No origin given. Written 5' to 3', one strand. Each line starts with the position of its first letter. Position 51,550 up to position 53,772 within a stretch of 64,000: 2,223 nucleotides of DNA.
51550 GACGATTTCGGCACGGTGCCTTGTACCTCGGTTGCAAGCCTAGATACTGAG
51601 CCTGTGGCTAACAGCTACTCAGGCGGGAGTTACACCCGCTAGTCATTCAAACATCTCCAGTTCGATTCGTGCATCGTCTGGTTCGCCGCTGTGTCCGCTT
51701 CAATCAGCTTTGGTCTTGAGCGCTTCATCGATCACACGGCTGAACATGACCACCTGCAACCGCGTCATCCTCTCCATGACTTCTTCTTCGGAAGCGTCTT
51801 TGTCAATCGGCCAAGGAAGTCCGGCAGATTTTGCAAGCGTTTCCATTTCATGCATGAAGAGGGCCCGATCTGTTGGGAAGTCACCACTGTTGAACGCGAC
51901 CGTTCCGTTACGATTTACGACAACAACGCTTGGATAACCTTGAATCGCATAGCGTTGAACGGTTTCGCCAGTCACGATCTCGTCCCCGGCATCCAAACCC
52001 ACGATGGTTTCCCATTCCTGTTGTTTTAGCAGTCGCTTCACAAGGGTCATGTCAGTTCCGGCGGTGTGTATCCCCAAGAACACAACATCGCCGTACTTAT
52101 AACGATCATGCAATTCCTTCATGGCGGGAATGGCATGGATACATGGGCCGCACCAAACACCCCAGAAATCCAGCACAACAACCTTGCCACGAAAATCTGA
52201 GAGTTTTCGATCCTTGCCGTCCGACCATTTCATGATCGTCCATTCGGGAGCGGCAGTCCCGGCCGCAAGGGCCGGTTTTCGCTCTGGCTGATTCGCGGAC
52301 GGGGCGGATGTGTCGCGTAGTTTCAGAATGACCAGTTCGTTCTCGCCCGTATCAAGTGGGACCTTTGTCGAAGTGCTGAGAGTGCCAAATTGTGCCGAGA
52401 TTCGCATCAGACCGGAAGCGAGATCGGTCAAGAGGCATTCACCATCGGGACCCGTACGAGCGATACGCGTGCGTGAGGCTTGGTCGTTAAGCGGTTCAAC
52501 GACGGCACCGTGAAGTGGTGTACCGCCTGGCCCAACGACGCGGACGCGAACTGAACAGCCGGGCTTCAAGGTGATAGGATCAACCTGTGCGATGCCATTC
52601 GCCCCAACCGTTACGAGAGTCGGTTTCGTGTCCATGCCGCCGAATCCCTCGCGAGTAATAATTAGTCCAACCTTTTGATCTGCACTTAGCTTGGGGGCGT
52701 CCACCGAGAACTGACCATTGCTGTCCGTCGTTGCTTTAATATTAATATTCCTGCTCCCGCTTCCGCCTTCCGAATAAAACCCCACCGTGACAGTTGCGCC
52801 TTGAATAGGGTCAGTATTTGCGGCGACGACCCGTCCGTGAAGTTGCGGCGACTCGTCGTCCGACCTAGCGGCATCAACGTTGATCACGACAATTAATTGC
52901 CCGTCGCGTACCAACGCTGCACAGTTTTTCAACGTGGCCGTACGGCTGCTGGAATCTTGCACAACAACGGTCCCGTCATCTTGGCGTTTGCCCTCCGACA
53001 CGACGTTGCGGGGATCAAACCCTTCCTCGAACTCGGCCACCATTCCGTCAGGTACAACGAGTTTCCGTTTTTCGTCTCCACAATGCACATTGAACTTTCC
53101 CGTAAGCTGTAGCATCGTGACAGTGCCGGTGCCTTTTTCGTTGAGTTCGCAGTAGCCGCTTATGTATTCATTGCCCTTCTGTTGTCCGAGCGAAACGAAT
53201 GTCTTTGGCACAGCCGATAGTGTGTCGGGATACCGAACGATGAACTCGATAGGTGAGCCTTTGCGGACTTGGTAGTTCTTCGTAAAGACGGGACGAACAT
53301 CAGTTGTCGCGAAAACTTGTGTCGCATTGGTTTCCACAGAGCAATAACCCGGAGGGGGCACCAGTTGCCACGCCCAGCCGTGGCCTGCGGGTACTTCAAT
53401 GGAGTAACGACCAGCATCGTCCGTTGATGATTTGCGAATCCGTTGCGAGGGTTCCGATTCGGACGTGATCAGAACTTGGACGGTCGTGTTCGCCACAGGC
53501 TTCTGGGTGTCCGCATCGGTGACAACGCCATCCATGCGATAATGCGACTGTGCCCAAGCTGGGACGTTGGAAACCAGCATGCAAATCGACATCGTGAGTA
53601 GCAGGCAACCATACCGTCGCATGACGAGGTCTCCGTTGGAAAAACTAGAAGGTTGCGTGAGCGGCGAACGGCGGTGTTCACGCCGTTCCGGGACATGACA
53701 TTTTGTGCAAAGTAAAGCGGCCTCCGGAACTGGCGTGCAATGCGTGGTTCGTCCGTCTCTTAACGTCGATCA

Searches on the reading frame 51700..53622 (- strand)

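Call 84: search_protein_families(library=pfam, proteins=[window:51700-53622:-], max_evalue=0.001)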
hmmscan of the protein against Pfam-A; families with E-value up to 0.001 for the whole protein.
window:51700-53622:- (640 aa): 10 families
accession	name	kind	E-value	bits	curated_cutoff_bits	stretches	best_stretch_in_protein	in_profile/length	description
PF13620.12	CarboxypepD_reg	-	3.6e-19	69.3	32.3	3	261-342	2-72/82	Carboxypeptidase regulatory-like domain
PF08534.16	Redoxin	-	2.9e-14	53.5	26.6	1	454-576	2-129/148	Redoxin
PF00578.27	AhpC-TSA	-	4.1e-14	53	26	1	455-576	2-122/124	AhpC/TSA family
PF13905.12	Thioredoxin_8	-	1.3e-10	41.9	27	1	479-575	1-94/94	Thioredoxin-like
PF00085.26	Thioredoxin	-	3.2e-07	30.7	23.5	1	479-519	18-57/103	Thioredoxin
PF10670.15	DUF4198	-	4e-05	24.3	34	0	269-311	156-197/209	Domain of unknown function (DUF4198)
PF13715.12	CarbopepD_reg_2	-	4.7e-05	23.8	32.2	0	262-310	2-41/88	CarboxypepD_reg-like domain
PF20598.4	DUF6795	-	7.2e-05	23.5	27.4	0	266-309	5-45/103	Domain of unknown function (DUF6795)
PF01190.23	Pollen_Ole_e_1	-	8.3e-05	23.3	23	0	267-316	18-68/99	Pollen protein Ole e 1 like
PF11974.14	bMG3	-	0.00043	20.6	34.9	0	28-79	13-60/103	Bacterial alpha-2-macroglobulin MG3 domain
